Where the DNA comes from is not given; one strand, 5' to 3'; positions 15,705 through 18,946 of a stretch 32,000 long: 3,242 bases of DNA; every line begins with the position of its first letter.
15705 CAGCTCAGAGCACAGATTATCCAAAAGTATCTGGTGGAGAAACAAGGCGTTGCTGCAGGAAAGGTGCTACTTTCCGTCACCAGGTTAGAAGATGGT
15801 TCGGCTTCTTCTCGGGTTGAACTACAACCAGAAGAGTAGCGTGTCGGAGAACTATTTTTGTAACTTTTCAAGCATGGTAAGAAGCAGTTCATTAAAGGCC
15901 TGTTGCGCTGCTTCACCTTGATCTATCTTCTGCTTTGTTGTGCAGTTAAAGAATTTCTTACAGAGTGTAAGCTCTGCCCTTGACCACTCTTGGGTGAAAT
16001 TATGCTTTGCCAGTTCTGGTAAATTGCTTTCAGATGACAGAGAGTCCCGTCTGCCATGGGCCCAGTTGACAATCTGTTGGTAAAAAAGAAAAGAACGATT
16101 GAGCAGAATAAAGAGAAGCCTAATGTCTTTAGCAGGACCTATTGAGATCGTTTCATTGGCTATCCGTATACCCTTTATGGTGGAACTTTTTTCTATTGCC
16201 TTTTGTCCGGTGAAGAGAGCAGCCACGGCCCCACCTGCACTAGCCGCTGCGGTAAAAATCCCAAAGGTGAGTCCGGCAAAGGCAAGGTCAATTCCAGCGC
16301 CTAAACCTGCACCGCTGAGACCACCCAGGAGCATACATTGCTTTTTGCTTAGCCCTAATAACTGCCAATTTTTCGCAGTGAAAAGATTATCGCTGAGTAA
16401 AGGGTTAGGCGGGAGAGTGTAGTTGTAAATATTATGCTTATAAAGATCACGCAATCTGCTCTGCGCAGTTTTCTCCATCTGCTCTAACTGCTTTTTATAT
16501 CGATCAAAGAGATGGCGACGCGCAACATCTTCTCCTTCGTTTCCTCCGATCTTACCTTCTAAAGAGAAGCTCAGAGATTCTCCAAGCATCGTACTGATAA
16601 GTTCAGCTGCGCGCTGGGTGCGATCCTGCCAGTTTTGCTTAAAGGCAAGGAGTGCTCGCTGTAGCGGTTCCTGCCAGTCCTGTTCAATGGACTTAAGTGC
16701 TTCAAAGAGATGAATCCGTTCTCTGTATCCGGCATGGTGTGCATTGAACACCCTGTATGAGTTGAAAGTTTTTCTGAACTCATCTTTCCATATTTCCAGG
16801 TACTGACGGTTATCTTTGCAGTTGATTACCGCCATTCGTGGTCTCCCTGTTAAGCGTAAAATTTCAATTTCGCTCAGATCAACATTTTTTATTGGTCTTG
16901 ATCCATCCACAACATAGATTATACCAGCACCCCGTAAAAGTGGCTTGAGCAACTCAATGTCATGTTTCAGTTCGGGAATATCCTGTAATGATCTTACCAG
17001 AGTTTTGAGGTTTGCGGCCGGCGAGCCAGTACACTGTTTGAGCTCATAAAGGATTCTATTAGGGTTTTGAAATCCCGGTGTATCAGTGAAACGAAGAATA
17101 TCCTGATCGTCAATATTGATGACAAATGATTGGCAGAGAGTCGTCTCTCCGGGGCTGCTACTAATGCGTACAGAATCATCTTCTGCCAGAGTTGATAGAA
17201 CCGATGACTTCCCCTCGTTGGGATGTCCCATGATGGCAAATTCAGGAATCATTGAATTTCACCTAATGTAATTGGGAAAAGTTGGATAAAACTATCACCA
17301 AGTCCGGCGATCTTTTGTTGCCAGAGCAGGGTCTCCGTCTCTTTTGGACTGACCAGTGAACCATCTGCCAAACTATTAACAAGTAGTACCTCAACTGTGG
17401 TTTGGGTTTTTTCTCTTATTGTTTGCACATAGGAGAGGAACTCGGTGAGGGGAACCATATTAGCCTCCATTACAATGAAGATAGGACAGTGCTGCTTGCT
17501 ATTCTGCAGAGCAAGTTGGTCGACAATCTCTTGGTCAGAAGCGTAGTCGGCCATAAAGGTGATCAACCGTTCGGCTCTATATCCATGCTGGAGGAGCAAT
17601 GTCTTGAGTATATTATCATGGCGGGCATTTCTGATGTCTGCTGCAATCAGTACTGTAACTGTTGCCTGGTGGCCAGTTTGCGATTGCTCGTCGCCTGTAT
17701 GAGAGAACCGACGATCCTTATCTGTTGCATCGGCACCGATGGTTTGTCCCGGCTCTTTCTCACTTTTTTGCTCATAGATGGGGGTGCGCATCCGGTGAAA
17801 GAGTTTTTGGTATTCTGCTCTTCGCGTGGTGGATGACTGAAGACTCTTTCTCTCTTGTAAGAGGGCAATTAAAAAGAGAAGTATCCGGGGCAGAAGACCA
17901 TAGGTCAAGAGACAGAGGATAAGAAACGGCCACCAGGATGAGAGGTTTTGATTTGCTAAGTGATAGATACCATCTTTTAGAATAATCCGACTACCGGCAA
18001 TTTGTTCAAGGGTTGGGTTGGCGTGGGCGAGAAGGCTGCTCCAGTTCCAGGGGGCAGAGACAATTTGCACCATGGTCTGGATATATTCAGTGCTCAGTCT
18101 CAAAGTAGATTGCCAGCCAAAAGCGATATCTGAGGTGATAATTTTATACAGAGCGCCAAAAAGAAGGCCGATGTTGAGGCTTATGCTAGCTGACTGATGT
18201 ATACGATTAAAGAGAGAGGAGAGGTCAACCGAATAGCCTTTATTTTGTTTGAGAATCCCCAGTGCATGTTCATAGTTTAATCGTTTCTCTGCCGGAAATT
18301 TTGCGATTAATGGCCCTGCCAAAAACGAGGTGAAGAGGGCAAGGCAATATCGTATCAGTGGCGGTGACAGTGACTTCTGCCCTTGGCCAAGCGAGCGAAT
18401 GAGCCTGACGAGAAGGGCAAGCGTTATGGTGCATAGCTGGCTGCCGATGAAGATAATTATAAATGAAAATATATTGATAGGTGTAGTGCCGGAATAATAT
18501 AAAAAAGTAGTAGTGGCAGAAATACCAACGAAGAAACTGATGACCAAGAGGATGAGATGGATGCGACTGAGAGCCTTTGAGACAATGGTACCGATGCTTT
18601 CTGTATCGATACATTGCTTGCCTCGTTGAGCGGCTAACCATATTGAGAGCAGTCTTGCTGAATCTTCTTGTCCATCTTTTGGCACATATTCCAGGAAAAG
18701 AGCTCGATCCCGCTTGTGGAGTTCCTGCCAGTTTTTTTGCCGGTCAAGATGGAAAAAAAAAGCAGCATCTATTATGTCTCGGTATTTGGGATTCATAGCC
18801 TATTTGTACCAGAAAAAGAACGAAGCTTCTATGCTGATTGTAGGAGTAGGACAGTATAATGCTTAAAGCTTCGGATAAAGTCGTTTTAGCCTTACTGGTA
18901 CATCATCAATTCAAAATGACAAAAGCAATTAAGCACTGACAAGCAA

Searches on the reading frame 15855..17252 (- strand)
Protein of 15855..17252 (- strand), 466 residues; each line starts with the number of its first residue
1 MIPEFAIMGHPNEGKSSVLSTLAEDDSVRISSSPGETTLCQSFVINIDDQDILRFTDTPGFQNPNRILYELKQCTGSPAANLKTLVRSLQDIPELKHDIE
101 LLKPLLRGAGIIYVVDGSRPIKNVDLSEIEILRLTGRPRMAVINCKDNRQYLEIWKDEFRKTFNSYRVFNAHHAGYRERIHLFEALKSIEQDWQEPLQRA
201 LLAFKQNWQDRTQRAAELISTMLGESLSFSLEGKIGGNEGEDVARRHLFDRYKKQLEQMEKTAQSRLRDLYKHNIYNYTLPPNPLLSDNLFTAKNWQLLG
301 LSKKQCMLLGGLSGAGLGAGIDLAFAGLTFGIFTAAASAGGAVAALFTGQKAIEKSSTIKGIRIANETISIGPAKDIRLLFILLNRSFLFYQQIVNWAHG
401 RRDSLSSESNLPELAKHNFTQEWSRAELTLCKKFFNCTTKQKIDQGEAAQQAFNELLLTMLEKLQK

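Call 47: search_protein_families(library=pfam, proteins=[window:15855-17252:-], max_evalue=0.001)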
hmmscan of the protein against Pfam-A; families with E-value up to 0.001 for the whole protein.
window:15855-17252:- (466 aa): 2 families
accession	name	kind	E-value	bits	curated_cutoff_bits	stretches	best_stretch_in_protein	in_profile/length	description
PF11981.13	DUF3482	-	8.4e-78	262.2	29.2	1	161-458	7-292/293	Domain of unknown function (DUF3482)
PF01926.29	MMR_HSR1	-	6.7e-12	46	21.9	1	5-144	2-112/113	50S ribosome-binding GTPase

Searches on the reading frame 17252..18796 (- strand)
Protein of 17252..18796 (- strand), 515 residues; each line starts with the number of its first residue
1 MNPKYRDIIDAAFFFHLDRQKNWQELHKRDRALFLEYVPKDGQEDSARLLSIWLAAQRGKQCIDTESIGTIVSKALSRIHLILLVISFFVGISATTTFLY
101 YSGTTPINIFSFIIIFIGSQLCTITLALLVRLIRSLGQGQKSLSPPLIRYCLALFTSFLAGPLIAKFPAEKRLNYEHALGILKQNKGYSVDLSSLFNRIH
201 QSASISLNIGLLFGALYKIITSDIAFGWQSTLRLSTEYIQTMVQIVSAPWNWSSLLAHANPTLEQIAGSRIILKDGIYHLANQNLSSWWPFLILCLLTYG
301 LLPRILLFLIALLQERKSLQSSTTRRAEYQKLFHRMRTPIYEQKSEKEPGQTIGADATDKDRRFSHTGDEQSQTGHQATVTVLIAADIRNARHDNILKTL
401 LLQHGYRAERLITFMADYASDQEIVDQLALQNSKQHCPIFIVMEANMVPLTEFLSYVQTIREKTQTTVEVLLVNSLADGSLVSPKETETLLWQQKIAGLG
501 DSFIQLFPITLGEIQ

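Call 47: search_protein_families(library=pfam, proteins=[window:17252-18796:-], max_evalue=0.001)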
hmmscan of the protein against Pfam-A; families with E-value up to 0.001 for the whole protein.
window:17252-18796:- (515 aa): 1 family
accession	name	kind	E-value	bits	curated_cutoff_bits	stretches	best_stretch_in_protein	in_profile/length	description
PF11067.13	DUF2868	-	2.7e-75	254.3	26.8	1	168-501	7-315/315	Protein of unknown function (DUF2868)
